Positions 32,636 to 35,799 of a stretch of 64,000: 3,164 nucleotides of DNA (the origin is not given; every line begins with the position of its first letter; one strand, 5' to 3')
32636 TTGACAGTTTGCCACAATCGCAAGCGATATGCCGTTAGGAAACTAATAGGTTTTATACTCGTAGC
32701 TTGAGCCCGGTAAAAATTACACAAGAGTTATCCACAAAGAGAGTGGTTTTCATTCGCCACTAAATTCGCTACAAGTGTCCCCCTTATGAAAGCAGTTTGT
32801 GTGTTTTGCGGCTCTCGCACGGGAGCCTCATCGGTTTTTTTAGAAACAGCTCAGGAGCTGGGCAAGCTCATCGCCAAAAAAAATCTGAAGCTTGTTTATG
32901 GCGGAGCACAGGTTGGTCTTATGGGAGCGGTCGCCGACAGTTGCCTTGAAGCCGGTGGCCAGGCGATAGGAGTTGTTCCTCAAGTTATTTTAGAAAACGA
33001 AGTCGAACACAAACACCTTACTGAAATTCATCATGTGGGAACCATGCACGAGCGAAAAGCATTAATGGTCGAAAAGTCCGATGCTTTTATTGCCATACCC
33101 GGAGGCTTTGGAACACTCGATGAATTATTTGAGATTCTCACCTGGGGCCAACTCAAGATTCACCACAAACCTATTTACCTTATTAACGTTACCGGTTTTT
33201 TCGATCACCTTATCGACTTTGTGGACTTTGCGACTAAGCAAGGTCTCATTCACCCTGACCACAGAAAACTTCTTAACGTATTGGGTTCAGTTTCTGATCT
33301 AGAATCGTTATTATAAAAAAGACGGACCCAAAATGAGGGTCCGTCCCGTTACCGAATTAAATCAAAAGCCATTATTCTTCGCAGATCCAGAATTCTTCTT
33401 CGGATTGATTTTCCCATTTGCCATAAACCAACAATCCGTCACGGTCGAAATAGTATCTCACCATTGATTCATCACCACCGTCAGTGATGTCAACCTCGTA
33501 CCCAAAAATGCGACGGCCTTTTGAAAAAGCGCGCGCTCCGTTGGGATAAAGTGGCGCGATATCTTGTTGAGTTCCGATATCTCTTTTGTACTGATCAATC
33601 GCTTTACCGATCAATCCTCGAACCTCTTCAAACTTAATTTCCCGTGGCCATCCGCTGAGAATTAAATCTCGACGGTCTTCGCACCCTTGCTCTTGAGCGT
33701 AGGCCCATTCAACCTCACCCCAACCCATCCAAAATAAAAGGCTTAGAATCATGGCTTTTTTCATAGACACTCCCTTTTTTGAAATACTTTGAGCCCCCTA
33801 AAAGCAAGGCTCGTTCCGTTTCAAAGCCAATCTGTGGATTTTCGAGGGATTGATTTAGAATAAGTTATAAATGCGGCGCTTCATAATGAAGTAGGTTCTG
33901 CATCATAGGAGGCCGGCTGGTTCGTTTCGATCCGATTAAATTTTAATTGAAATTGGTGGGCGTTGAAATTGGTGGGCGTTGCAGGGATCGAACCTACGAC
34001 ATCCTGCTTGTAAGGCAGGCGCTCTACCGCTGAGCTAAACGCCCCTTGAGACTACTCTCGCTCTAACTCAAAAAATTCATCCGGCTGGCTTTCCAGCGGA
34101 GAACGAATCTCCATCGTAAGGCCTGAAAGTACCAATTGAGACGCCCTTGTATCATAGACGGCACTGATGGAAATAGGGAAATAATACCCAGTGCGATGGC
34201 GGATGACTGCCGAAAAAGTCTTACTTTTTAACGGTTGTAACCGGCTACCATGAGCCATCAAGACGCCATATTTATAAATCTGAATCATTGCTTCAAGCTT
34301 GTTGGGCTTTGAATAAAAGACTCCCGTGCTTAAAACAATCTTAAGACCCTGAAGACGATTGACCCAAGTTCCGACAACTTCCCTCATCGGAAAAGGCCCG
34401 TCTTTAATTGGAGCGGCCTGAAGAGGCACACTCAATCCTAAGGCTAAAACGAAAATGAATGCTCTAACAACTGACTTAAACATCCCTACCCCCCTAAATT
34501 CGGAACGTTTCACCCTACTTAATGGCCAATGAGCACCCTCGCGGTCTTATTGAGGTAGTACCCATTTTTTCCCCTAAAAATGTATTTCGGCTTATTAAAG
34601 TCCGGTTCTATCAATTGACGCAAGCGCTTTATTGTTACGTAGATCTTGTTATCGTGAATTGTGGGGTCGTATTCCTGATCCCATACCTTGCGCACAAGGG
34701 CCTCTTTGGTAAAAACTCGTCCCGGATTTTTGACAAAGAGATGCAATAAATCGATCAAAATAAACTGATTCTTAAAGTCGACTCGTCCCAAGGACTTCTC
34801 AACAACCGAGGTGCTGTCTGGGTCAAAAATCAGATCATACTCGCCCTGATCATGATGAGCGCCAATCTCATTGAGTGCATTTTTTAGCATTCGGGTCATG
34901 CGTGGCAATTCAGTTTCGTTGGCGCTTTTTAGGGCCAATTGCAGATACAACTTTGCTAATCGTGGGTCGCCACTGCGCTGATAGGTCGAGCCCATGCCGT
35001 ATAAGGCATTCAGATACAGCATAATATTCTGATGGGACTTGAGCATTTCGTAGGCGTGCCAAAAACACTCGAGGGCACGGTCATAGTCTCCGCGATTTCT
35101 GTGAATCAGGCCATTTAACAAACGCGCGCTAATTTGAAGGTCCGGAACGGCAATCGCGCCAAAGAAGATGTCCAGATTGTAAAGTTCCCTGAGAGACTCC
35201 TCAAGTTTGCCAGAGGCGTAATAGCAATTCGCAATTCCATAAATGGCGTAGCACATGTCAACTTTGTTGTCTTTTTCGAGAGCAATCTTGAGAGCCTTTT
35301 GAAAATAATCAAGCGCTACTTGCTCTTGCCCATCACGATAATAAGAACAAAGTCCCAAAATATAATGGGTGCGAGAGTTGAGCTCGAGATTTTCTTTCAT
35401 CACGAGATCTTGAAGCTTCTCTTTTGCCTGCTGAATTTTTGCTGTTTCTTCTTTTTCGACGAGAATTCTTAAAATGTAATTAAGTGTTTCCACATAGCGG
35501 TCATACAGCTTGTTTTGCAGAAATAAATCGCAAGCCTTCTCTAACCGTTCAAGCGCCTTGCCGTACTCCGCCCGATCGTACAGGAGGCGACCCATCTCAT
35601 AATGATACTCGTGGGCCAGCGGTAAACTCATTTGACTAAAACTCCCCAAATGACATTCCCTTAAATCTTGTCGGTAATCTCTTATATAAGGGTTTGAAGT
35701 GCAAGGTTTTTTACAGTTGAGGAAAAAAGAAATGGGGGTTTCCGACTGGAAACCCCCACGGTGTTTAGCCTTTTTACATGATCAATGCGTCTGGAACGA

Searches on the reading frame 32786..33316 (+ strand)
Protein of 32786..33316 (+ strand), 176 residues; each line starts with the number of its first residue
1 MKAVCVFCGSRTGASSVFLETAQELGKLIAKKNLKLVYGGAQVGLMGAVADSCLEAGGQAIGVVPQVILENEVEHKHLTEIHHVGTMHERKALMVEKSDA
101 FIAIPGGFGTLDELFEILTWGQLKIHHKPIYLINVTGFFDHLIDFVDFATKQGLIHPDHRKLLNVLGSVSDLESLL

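Call 11: search_protein_families(library=ncbifam, proteins=[window:32786-33316:+], max_evalue=0.01)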
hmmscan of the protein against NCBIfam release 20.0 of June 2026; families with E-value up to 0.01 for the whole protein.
window:32786-33316:+ (176 aa): 3 families
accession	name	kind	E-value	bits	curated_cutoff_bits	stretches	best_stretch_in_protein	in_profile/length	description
TIGR00730.1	TIGR00730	subfamily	3.9e-61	205.9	96.35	1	2-172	1-171/178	TIGR00730 family Rossman fold protein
NF058542.1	CtkRMPhLog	equivalog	6.2e-39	133.8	300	1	3-169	3-168/177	cytokinin riboside 5'-monophosphate phosphoribohydrolase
TIGR00725.1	TIGR00725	hypoth_equivalog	1e-12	47.8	106.9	1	9-119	8-113/159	TIGR00725 family protein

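Call 14: find_encoding_contigs(protein=window:32786-33316:+, flank=10000, max_places=10)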
Protein window:32786-33316:+ (176 aa): no gene with exactly this product is on record in the collection.

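Call 16: find_related_loci(query=window:32786-33316:+, collection=genome_contigs, flank=10000)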
Query window:32786-33316:+ (176 aa) in genome_contigs; peptide patterns used: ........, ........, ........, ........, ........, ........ (x = any residue, [..] = any of these).
190 stretches matched a pattern; 52 encode a relative of the query (tblastn E <= 1e-3); 52 distinct loci.
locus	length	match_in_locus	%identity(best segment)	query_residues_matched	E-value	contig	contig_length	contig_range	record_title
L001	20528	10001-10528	55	1-176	7e-62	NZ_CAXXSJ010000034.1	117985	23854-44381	MAG: uncultured Roseibium sp. isolate dc6a2ad0-4f5c-4e88-b403-63d74cd9d5b8 contig_34, whole genome shotgun sequence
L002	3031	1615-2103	51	1-163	4e-57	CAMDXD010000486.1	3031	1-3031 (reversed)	MAG: Bordetella parapertussis isolate LH-05nov19-259 genome assembly, contig: LH-05nov19-C92102, whole genome shotgun se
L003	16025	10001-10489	50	1-163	2e-56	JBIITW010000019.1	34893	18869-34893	MAG: Burkholderiales bacterium isolate ME2004-08-06_3300043437_group2_bin11 Rohwer_bin2330_scaffold_705_c1, whole genome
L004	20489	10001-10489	52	1-163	2e-56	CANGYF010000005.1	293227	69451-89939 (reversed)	MAG: Betaproteobacteria bacterium isolate RE-18aug17-172 genome assembly, contig: RE-18aug17-C34, whole genome shotgun s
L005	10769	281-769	51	1-163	3e-56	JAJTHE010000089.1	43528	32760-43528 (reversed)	MAG: Betaproteobacteria bacterium isolate CoA8N_M60.1 k141_90766, whole genome shotgun sequence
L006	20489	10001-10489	52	1-163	4e-56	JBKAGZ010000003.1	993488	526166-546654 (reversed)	MAG: Hyphomicrobiales bacterium isolate Ske_MAG2 Ske_MAG2_0003, whole genome shotgun sequence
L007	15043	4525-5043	49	1-176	6e-56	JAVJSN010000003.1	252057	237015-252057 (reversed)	MAG: Hyphomicrobiales bacterium isolate G1-WW12-18 k141_98967, whole genome shotgun sequence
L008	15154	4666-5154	51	1-163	2e-55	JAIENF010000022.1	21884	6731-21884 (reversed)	MAG: Burkholderiales bacterium isolate co.spades.DASTOOL.1kb_028 c_000000437912, whole genome shotgun sequence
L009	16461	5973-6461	52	1-163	1e-55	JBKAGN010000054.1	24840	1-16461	MAG: Hyphomicrobiales bacterium isolate Ske_MAG15 Ske_MAG15_0054, whole genome shotgun sequence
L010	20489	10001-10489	47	1-163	2e-53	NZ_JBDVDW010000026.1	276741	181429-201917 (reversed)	MAG: Reichenbachiella sp. isolate CB.54.F.C2_137_011 CB_54_F_C2_137_011_000000000026, whole genome shotgun sequence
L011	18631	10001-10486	49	1-162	5e-53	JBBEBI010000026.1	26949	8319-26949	MAG: Anaerolineales bacterium isolate LejiaF_58_21 Lejia_F_2622_length_26949_cov_13, whole genome shotgun sequence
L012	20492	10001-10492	49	1-164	2e-52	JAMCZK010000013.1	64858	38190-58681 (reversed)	MAG: Chloroflexota bacterium isolate FK_Sedi_B_Bin.31 NODE_999_length_64858_cov_5.01563, whole genome shotgun sequence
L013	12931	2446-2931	47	1-162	2e-52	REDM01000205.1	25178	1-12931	MAG: Spirochaetaceae bacterium isolate GEM2.Bin30 NODE_2126_length_25178_cov_60.9231, whole genome shotgun sequence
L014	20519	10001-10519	46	1-176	1e-51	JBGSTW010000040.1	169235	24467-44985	MAG: Bacteroidia bacterium isolate JTS-AC418 k141_413932, whole genome shotgun sequence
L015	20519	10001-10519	49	1-176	1e-51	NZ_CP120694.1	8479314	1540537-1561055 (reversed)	Bradyrhizobium sp. STM 3562 chromosome, complete genome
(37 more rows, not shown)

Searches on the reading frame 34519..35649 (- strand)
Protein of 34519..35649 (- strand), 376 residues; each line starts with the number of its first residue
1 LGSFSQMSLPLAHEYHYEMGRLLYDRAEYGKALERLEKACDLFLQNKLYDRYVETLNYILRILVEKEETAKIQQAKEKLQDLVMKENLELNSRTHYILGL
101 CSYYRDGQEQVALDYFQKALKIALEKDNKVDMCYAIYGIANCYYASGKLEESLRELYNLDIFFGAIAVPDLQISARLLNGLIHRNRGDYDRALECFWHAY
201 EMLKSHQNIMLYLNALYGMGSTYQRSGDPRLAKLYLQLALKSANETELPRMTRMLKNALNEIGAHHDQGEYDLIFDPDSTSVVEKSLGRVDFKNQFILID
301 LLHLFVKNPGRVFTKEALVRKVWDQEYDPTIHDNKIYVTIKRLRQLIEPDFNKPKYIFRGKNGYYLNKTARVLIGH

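Call 43: search_protein_families(library=pfam, proteins=[window:34519-35649:-], max_evalue=0.001)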
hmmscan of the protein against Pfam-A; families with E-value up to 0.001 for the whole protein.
window:34519-35649:- (376 aa): 13 families
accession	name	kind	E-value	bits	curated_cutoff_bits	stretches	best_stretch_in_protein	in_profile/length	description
PF00486.34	Trans_reg_C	-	2e-13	50.6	26.2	1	300-357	12-67/77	Transcriptional regulatory protein, C terminal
PF07719.23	TPR_2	-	3.4e-13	49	27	0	102-123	10-31/34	Tetratricopeptide repeat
PF13424.12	TPR_12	-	7.6e-13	48.9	30.1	2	176-243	6-75/77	Tetratricopeptide repeat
PF00515.34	TPR_1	-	2.7e-08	33.7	27.8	0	180-198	8-26/34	Tetratricopeptide repeat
PF17874.7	TPR_MalT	-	8.2e-08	32.3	45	0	66-151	14-98/336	MalT-like TPR region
PF13432.12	TPR_16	-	1.5e-07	32.2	32.7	0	71-122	12-60/65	Tetratricopeptide repeat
PF13181.12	TPR_8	-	5.5e-07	29.7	25.7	0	214-244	2-32/34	Tetratricopeptide repeat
PF13428.12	TPR_14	-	9.5e-06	26.3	23.5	0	182-213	10-41/44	Tetratricopeptide repeat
PF10602.15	RPN7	-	8.2e-05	22.8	29.6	1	65-209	9-148/174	26S proteasome subunit RPN7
PF23914.1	TPR_CcmH_CycH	-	0.00019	21.7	42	0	19-129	56-157/158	Cytochrome c-type biogenesis protein H TPR domain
PF13176.12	TPR_7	-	0.00064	20.1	27.9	0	180-196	6-22/36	Tetratricopeptide repeat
PF13374.12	TPR_10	-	0.00065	20.1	27.5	0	180-203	9-32/42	Tetratricopeptide repeat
PF13174.12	TPR_6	-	0.00077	20.4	26.3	0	215-241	2-28/33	Tetratricopeptide repeat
